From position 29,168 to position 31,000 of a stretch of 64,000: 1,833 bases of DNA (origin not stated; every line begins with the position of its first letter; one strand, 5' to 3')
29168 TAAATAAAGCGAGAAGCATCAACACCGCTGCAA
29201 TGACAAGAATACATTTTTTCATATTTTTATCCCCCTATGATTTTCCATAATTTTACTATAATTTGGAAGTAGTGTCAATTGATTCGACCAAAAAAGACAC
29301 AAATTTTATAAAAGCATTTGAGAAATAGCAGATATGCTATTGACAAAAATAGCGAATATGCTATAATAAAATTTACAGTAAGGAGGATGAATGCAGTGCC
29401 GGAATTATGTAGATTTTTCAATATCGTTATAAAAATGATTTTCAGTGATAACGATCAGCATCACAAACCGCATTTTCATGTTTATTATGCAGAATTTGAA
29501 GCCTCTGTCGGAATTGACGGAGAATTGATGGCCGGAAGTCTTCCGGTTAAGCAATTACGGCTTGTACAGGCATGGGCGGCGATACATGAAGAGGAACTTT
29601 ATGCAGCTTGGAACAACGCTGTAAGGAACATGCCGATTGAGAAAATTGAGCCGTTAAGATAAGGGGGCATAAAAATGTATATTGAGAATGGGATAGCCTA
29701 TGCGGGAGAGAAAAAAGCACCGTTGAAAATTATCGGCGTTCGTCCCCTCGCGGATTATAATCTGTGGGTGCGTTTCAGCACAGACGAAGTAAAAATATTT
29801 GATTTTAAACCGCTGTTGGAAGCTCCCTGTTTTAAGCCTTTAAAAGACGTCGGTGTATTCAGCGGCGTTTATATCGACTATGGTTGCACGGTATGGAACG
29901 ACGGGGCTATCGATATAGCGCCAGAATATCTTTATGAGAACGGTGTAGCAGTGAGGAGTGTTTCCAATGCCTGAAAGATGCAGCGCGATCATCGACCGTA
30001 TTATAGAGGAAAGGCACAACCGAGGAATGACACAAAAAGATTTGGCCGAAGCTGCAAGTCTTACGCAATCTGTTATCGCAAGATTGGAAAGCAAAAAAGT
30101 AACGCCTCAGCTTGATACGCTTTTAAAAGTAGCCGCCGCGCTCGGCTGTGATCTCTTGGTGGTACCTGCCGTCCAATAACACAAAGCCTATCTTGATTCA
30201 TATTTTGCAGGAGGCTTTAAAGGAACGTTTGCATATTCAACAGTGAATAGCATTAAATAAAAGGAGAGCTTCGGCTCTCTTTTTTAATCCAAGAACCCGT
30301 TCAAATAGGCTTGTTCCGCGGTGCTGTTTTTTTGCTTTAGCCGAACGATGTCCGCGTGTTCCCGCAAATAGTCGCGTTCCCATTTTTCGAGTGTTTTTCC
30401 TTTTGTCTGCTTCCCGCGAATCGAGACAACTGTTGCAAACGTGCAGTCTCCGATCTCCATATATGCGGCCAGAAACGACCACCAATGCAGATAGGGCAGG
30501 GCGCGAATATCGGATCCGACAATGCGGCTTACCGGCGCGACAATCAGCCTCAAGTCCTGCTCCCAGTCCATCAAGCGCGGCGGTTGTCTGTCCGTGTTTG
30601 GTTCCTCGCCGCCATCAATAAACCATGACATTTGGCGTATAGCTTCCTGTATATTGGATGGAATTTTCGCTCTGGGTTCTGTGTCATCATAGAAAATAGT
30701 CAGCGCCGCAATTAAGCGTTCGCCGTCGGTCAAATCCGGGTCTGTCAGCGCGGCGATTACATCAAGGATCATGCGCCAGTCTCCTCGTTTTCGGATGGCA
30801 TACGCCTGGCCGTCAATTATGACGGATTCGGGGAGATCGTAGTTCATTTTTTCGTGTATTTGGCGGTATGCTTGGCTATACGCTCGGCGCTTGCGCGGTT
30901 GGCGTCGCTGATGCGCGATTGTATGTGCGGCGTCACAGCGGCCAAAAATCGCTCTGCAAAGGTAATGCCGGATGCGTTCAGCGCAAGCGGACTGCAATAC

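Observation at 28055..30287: Self-contained AT-rich moron island splitting the tail-chaperone / tape-measure junction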

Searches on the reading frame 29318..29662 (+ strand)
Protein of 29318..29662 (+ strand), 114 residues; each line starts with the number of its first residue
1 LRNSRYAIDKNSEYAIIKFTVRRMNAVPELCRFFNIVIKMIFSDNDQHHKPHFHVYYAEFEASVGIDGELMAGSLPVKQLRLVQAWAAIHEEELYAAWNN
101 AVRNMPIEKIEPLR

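Call 5: search_protein_families(library=pfam, proteins=[window:29318-29662:+], max_evalue=0.01)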
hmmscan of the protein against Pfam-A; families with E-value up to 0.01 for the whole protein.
window:29318-29662:+ (114 aa): 1 family
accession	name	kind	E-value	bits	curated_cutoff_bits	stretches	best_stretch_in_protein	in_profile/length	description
PF13711.11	DUF4160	-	1.5e-21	76.8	23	1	36-99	2-65/65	Domain of unknown function (DUF4160)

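Call 6: search_protein_families(library=padloc, proteins=[window:29318-29662:+], max_evalue=1)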
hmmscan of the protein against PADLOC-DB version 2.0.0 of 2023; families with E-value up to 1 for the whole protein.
window:29318-29662:+ (114 aa): 0 families

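Call 7: search_protein_families(library=phrogs, proteins=[window:29318-29662:+], max_evalue=0.01)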
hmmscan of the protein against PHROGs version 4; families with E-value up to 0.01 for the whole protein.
window:29318-29662:+ (114 aa): 1 family
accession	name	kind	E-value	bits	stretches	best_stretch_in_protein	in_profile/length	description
phrog_14333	-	unknown function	1.2e-27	97.3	1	28-114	2-86/86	-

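Call 8: search_protein_families(library=ncbifam, proteins=[window:29318-29662:+], max_evalue=0.01)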
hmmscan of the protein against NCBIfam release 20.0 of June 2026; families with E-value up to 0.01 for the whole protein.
window:29318-29662:+ (114 aa): 1 family
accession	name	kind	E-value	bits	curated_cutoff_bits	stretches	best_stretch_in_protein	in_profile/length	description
NF048015.1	toxin_DhiT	equivalog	1e-21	77.3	100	1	28-106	2-81/84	type II toxin-antitoxin system toxin DhiT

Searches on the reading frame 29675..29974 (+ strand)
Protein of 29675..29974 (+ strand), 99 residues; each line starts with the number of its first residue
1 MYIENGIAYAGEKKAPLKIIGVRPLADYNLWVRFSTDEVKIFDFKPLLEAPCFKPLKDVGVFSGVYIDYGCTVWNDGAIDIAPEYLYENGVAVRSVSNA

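Call 5: search_protein_families(library=pfam, proteins=[window:29675-29974:+], max_evalue=0.01)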
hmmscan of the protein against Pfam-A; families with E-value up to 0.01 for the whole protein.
window:29675-29974:+ (99 aa): 1 family
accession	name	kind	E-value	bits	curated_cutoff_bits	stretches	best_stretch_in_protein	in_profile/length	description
PF10387.14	DUF2442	-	3.3e-11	43.7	23.9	1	19-90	1-70/72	Protein of unknown function (DUF2442)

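Call 6: search_protein_families(library=padloc, proteins=[window:29675-29974:+], max_evalue=1)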
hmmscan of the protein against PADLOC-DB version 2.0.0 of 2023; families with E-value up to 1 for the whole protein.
window:29675-29974:+ (99 aa): 0 families

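Call 7: search_protein_families(library=phrogs, proteins=[window:29675-29974:+], max_evalue=0.01)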
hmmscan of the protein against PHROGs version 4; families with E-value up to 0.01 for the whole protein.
window:29675-29974:+ (99 aa): 2 families
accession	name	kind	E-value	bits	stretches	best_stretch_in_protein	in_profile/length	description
phrog_37898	-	unknown function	3.6e-29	102.2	1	1-96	1-96/100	-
phrog_29047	-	unknown function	2.5e-17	64.2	1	20-95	10-84/159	-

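Call 8: search_protein_families(library=ncbifam, proteins=[window:29675-29974:+], max_evalue=0.01)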
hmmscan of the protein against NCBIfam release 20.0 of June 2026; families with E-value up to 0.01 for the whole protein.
window:29675-29974:+ (99 aa): 0 families

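Call 33: find_encoding_contigs(protein=window:29675-29974:+, flank=6000, max_places=10)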
Protein window:29675-29974:+ (99 aa): 1 contig read that carries it; 1 place shown.
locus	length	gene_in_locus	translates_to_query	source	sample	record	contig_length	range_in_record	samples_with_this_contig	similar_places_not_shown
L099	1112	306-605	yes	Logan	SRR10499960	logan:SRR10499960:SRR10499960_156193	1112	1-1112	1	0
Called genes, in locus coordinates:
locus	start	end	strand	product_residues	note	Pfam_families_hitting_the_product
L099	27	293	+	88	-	PF13711:DUF4160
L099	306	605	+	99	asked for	PF10387:DUF2442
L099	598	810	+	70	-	PF13744:HTH_37 (weak), PF12844:HTH_19 (weak), PF13443:HTH_26, PF13560:HTH_31 (weak), PF01381:HTH_3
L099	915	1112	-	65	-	?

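Call 54: search_solved_structures(query=window:29675-29974:+, max_evalue=1)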
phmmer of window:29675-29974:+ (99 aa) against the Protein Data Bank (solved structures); distinct sequences matched with E-value up to 1: 0.

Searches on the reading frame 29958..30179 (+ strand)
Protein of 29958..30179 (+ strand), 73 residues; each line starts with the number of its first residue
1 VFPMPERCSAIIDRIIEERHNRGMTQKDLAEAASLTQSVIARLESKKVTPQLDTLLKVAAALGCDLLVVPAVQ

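Call 5: search_protein_families(library=pfam, proteins=[window:29958-30179:+], max_evalue=0.01)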
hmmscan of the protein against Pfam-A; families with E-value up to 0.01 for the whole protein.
window:29958-30179:+ (73 aa): 7 families
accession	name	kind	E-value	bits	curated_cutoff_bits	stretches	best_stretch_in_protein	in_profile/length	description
PF01381.28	HTH_3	-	1.3e-13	51.2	23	1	17-66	3-52/55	Helix-turn-helix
PF13443.12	HTH_26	-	7.3e-10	39.4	22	1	18-66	5-54/63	Cro/C1-type HTH DNA-binding domain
PF13560.12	HTH_31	-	6e-08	33.3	27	1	19-65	10-57/64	Helix-turn-helix domain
PF12844.13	HTH_19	-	1.5e-06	28.5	30.2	1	15-64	4-53/64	Helix-turn-helix domain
PF13744.12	HTH_37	-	9.1e-06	25.8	27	1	10-68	18-77/80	Helix-turn-helix domain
PF21716.3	dnstrm_HI1420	-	0.00098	19.4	27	1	19-69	41-89/90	Probable addiction module antidote protein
PF04545.22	Sigma70_r4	-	0.0043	17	24.1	1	14-46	11-43/50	Sigma-70, region 4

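Call 6: search_protein_families(library=padloc, proteins=[window:29958-30179:+], max_evalue=1)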
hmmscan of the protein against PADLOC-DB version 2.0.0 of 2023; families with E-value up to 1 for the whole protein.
window:29958-30179:+ (73 aa): 25 families
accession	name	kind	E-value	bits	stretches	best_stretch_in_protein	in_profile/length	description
PDLC02926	HTH_VI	-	1.1e-09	36.5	1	19-65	10-56/92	-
PDLC04760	PDC-M64C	-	8.8e-09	33.6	1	8-71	24-87/93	-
PDLC04142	capH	-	1.4e-08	33.7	1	13-68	9-60/103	capH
PDLC03949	RmrA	-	1.4e-07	28.7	1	14-65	6-57/363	-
PDLC03946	RmrA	-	1.4e-06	25.3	1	13-63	5-55/357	-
PDLC03944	RmrA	-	2.7e-06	24.7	1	13-62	9-58/384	-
PDLC03947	RmrA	-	6.2e-06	23.3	1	10-61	11-62/383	-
PDLC03948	RmrA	-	9.4e-06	22.7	1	13-63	11-61/397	-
PDLC03954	RmrA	-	1.7e-05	22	1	17-64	17-64/380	-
PDLC03952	RmrA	-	2.2e-05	21.5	1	11-63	23-75/395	-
PDLC03951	RmrA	-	3.3e-05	21.1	1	14-65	12-63/400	-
PDLC03953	RmrA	-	4.2e-05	20.9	1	13-63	8-58/373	-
PDLC04762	PDC-M64C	-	6.8e-05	20.9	1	10-69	27-86/97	-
PDLC03956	RmrA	-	7.2e-05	20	1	11-63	9-62/399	-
PDLC04759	PDC-M64B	-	0.00017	19.7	1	9-71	25-87/135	-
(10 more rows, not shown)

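Call 7: search_protein_families(library=phrogs, proteins=[window:29958-30179:+], max_evalue=0.01)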
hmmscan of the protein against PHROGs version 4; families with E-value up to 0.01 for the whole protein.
window:29958-30179:+ (73 aa): 29 families (the best 25 are shown)
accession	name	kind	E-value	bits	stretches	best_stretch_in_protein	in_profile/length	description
phrog_29047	-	unknown function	8.2e-15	56.1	1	11-71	92-152/159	-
phrog_1373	-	transcription regulation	1.6e-13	52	1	11-69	64-122/166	transcriptional regulator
phrog_3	-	transcription regulation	3e-11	44.8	1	10-66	88-145/430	transcriptional repressor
phrog_8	-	transcription regulation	9.3e-11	42.7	1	11-64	77-130/346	transcriptional regulator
phrog_4836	-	transcription regulation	4.4e-10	40.4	1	10-68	75-133/194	CII-like regulator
phrog_4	-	transcription regulation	4.8e-10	40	1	9-66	135-188/400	transcriptional repressor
phrog_7241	-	transcription regulation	7.1e-10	40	1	19-65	70-116/122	transcriptional regulator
phrog_5823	-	transcription regulation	1.9e-09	38.2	1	11-66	7-63/404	transcriptional regulator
phrog_2339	-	DNA, RNA and nucleotide metabolism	1.2e-08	35.8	1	10-66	25-82/98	HTH DNA binding protein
phrog_2439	-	transcription regulation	1.2e-07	32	1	13-63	10-60/367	transcriptional regulator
phrog_2328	-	transcription regulation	1.9e-07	32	1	11-66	16-71/128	transcriptional repressor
phrog_38027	-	transcription regulation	4.3e-07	31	1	18-65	76-123/143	transcriptional repressor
phrog_4739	-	unknown function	4.9e-06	27.3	1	5-68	62-125/167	-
phrog_4268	-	transcription regulation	1.1e-05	26.5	1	20-71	45-94/96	transcriptional repressor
phrog_18318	-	DNA, RNA and nucleotide metabolism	1.2e-05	26.3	1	11-67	34-91/108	HTH DNA binding protein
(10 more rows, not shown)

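Call 8: search_protein_families(library=ncbifam, proteins=[window:29958-30179:+], max_evalue=0.01)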
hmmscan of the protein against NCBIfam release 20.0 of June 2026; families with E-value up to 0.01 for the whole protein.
window:29958-30179:+ (73 aa): 14 families
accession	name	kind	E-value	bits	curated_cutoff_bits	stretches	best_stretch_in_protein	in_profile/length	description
TIGR03070.1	couple_hipB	subfamily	1.4e-12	47.3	71.65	1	15-66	7-58/58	type II toxin-antitoxin system Y4mF family antitoxin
NF041951.1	phage_RstR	subfamily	1.5e-09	38.1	80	1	12-63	4-55/108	RstR family transcriptional repressor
TIGR00270.2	TIGR00270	equivalog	3e-08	33.7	110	1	13-68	78-133/159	multiprotein bridging factor aMBF1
NF007408.0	PRK09943.1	equivalog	6.7e-08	32.3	211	1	9-63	6-60/185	HTH-type transcriptional regulator PuuR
NF006015.0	PRK08154.1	subfamily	1.3e-07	31.1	204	1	11-67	31-87/314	anaerobic benzoate catabolism transcriptional regulator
NF007257.0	PRK09706.1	subfamily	8.6e-06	25.6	101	1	11-65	6-60/135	transcriptional repressor DicA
NF010465.0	PRK13890.1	equivalog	2e-05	24.7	96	1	14-66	12-61/121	conjugal transfer protein TrbA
NF047948.1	male_kill_WMK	equivalog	2.4e-05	24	300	1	13-65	165-217/300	WO male-killing family protein Wmk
TIGR02612.1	mob_myst_A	hypoth_equivalog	5.3e-05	23.1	122.6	1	19-67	34-84/150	mobile mystery protein A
NF007271.0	PRK09726.1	equivalog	0.00026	20.9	79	1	19-66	21-68/88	type II toxin-antitoxin system antitoxin HipB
TIGR03830.1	CxxCG_CxxCG_HTH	subfamily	0.0011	18.7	61.8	1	14-59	69-116/127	type II TA system antitoxin MqsA family protein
TIGR02684.1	dnstrm_HI1420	hypoth_equivalog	0.0017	18.6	53.7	1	21-67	43-87/89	addiction module antidote protein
NF006158.0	PRK08301.1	equivalog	0.0054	16.2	339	1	6-48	188-230/241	RNA polymerase sporulation sigma factor SigE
NF052239.1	antitox_spr1629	equivalog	0.0094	15.1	335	0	19-61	11-53/377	spr1629 family repressor/antitoxin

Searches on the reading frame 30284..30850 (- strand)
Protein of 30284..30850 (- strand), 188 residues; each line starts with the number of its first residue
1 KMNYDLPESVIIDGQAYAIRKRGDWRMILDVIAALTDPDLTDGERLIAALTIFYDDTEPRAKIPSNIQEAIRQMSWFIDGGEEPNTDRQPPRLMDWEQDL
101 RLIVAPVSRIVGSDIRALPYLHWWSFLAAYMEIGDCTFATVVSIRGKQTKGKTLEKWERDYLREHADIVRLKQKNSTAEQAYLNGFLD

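Call 16: find_related_loci(query=window:30284-30850:-, collection=genome_contigs, flank=8000)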
Query window:30284-30850:- (188 aa) in genome_contigs; peptide patterns used: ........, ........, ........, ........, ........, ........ (x = any residue, [..] = any of these).
67 stretches matched a pattern; 16 encode a relative of the query (tblastn E <= 1e-3); 16 distinct loci.
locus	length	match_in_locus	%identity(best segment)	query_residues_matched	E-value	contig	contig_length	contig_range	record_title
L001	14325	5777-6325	45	1-187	2e-51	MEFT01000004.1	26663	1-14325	MAG: Clostridium sp. SCN 57-10 ABT01_C0004, whole genome shotgun sequence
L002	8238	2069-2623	43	2-184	1e-50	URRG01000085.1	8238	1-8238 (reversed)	uncultured Ruminococcaceae bacterium isolate UMGS1264 genome assembly, contig: NODE_3130_length_8238_cov_4.966272, whole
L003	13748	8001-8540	46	1-183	3e-49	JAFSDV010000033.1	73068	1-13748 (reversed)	MAG: Oscillospiraceae bacterium isolate RGIG3052 Goat_Rectum-4__c743964, whole genome shotgun sequence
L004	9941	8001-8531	45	1-180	1e-48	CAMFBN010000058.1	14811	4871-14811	MAG: uncultured Clostridia bacterium isolate SRR11489777_bin.47_metaWRAP_v1.3_MAG genome assembly, contig: ERZ11466755.4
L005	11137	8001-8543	43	2-187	1e-48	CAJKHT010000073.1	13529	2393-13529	MAG TPA_asm: uncultured Clostridiales bacterium isolate ERR1430564-bin.37 genome assembly, contig: NODE_3609_length_1352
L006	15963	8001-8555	45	2-183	4e-48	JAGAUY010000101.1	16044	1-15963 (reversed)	MAG: Oscillospiraceae bacterium isolate RGIG8797 Water_deer_Colon.Co__c1435366, whole genome shotgun sequence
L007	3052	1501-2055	41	2-183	2e-46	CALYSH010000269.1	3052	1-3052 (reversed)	MAG: uncultured Lachnospiraceae bacterium isolate SRR7188232_bin.59_metaWRAP_v1.3_MAG genome assembly, contig: ERZ928083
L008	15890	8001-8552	43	2-183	4e-46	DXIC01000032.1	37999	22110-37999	MAG TPA_asm: Candidatus Agathobaculum stercoravium isolate ChiW21-6059 ChiW21__C37733_L37999_SAMN06858703, whole genome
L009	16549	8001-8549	43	4-181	1e-45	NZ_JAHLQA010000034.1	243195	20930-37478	Blautia sp. MSJ-19 M-19_ctg00002, whole genome shotgun sequence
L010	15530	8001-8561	42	1-184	1e-45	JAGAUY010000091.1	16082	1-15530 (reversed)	MAG: Oscillospiraceae bacterium isolate RGIG8797 Water_deer_Colon.Co__c1340156, whole genome shotgun sequence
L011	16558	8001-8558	43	2-185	7e-45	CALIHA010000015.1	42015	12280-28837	MAG TPA_asm: uncultured Collinsella sp. isolate SRR7721896_bin.15_CONCOCT_v1.1_MAG genome assembly, contig: ERZ1311197.4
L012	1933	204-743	42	6-183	3e-42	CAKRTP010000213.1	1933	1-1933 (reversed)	MAG: uncultured Blautia sp. isolate REFINED_METABAT215_TOP10_CONTIGS_1500_ASSEMBLY_K77_MERGED__Hadza_PheChl_Fiber-Hadza-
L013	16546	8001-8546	38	4-183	2e-39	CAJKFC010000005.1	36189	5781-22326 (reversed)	MAG TPA_asm: uncultured Clostridiales bacterium isolate ERR321631-bin.2 genome assembly, contig: NODE_730_length_36189_c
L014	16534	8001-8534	43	4-176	1e-46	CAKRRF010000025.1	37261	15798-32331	MAG: uncultured Marvinbryantia sp. isolate REFINED_METABAT215_TOP10_CONTIGS_1500_ASSEMBLY_K77_MERGED__Hadza_PheChl_Fiber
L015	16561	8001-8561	40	4-186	9e-38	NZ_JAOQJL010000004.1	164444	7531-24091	Blautia ammoniilytica strain Sanger_23 .13470_2_81.4, whole genome shotgun sequence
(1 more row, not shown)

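Call 19: find_related_loci(query=window:30284-30850:-, collection=viral_contigs, flank=8000)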
Query window:30284-30850:- (188 aa) in viral_contigs; peptide patterns used: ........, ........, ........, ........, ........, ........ (x = any residue, [..] = any of these).
114 stretches matched a pattern; 113 encode a relative of the query (tblastn E <= 1e-3); the best 80 are kept; 80 distinct loci.
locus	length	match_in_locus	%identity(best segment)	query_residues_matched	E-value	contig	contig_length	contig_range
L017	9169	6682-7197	50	4-180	2e-53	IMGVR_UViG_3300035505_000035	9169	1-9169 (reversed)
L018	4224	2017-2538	48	1-180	7e-51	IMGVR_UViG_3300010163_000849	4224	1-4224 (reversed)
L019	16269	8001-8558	43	2-185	2e-50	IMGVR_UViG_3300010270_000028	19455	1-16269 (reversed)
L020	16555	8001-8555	43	2-184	7e-50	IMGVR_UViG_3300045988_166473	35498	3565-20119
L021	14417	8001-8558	43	2-185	8e-50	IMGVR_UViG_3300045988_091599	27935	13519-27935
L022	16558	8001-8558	43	2-185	8e-50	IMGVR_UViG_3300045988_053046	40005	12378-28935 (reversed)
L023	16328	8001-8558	43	2-185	8e-50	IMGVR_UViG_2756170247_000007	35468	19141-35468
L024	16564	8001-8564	44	2-187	7e-50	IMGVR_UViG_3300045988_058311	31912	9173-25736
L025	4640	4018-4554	45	4-187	1e-48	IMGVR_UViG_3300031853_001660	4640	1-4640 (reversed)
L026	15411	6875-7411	45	1-184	8e-49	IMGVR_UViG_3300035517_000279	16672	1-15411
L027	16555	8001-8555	41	2-184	1e-47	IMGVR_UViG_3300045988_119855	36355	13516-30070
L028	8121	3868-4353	45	3-168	1e-47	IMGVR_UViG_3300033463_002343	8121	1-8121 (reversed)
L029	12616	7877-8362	45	3-168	1e-47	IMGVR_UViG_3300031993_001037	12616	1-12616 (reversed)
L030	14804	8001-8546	44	1-176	2e-46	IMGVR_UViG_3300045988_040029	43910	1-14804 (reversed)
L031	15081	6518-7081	41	2-187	3e-46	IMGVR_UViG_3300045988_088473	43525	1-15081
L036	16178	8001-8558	41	2-185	8e-46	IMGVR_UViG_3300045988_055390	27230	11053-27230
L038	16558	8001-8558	41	2-185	1e-45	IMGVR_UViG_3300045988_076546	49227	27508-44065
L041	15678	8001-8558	41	2-185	1e-45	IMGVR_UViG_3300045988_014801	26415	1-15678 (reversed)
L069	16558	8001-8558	43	1-183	6e-45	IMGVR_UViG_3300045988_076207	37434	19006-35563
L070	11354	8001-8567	42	1-186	6e-45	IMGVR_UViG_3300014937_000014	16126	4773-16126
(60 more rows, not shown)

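Call 29: find_encoding_contigs(protein=window:30284-30850:-, flank=8000, max_places=8)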
Protein window:30284-30850:- (188 aa): no gene with exactly this product is on record in the collection.

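Call 41: search_protein_families(library=pfam, proteins=[L011:8597-9160:-, L031:7120-7758:-, L027:8709-9332:-, L038:8978-9622:-, L041:8976-9623:-, L036:9864-10289:-, L069:9000-9932:-, L070:8609-9004:-, L070:9059-9262:-, L017:7257-7760:-], max_evalue=0.01)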
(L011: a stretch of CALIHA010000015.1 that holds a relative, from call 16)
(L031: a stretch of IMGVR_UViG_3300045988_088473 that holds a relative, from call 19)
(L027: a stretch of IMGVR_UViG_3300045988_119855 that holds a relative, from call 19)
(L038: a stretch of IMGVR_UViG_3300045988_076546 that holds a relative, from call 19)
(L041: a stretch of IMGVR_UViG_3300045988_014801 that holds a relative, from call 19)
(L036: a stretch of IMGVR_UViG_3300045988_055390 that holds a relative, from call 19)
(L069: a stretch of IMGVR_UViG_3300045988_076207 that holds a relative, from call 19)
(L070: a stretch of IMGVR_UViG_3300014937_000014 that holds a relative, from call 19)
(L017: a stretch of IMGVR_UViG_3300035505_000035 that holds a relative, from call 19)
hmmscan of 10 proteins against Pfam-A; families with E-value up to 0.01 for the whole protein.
L011:8597-9160:- (187 aa): 3 families
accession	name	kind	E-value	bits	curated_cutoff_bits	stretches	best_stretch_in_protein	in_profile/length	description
PF13240.11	Zn_Ribbon_1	-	4.5e-05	23.5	25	1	6-27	1-22/23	zinc-ribbon domain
PF12773.13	DZR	-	0.00086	19.9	27.3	1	7-29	1-23/45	Double zinc ribbon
PF13248.11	Zn_ribbon_3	-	0.0067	16.3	27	0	6-27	4-25/26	zinc-ribbon domain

L031:7120-7758:- (212 aa): 1 family
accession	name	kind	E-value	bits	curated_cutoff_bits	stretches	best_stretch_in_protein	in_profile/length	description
PF20721.2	C19orf12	-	0.006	16.8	30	0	134-156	49-71/163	C19orf12-like protein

L027:8709-9332:- (207 aa): 4 families
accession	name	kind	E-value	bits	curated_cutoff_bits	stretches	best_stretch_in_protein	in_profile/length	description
PF16729.10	DUF5067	-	8.2e-06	26.2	27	1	75-181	18-118/126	Domain of unknown function (DUF5067)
PF25184.1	YxzE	-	0.001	20.5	40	1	7-53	4-53/65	YxzE-like putative bacteriocin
PF11611.13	DUF4352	-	0.0012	19.6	25.9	1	75-189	4-114/122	Domain of unknown function (DUF4352)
PF07790.16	Pilin_N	-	0.0092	17.3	25.2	0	6-72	10-71/78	Archaeal Type IV pilin, N-terminal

L038:8978-9622:- (214 aa): 7 families
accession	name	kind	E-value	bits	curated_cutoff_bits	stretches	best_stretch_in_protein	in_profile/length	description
PF11611.13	DUF4352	-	6.7e-20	72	25.9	1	86-207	1-122/122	Domain of unknown function (DUF4352)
PF16729.10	DUF5067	-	6.7e-19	68.5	27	1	73-198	2-125/126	Domain of unknown function (DUF5067)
PF13240.11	Zn_Ribbon_1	-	6.5e-06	26.2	25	1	6-27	1-22/23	zinc-ribbon domain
PF13248.11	Zn_ribbon_3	-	2.3e-05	24.1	27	1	4-27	2-25/26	zinc-ribbon domain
PF12773.13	DZR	-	0.00019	22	27.3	1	7-29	1-23/45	Double zinc ribbon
PF01155.25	HypA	-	0.0061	17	28.9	0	5-32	71-100/112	Hydrogenase/urease nickel incorporation, metallochaperone, hypA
PF17032.10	Zn_ribbon_15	-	0.0085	17.3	28.9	0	4-25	52-73/73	zinc-ribbon family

L041:8976-9623:- (215 aa): 3 families
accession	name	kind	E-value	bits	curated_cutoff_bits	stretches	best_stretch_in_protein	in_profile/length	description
PF13567.11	DUF4131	-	0.0016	18.6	31.6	1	9-52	8-51/165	Domain of unknown function (DUF4131)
PF04932.20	Wzy_C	-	0.0019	18.4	31.7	1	9-65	18-74/149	O-Antigen ligase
PF11611.13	DUF4352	-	0.0022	18.7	25.9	1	90-194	7-112/122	Domain of unknown function (DUF4352)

L036:9864-10289:- (141 aa): 1 family
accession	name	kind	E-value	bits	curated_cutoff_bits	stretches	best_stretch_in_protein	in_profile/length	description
PF12869.13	tRNA_anti-like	-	8.4e-11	42.1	23.5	1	1-121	1-134/146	tRNA_anti-like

L069:9000-9932:- (310 aa): 3 families
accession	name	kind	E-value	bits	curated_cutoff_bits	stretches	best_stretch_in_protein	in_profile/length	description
PF04471.18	Mrr_cat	-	2e-30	105.7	21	1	195-304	2-115/115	Restriction endonuclease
PF22722.2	NA-iREase1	-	2.8e-11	43.8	27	1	202-301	1-105/106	NACHT-associated inactive Restriction Endonuclease 1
PF13156.12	Mrr_cat_2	-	4.4e-05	23.8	22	1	222-258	25-65/127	Restriction endonuclease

L070:8609-9004:- (131 aa): 3 families
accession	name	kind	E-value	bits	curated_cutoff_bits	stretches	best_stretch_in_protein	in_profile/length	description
PF15919.11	HicB_lk_antitox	-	9.2e-14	52.1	27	1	8-114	1-107/123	HicB_like antitoxin of bacterial toxin-antitoxin system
PF21748.3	UPF0150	-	1.7e-05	25.1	27.3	1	12-50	14-52/64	UPF0150-like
PF07362.18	CcdA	-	0.00074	20.3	22.4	1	100-130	5-35/71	Post-segregation antitoxin CcdA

L070:9059-9262:- (67 aa): 1 family
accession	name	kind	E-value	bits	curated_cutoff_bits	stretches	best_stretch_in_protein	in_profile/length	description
PF07927.17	HicA_toxin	-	1.5e-08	35.1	27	1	12-62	3-52/58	HicA toxin of bacterial toxin-antitoxin,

L017:7257-7760:- (167 aa): 0 families
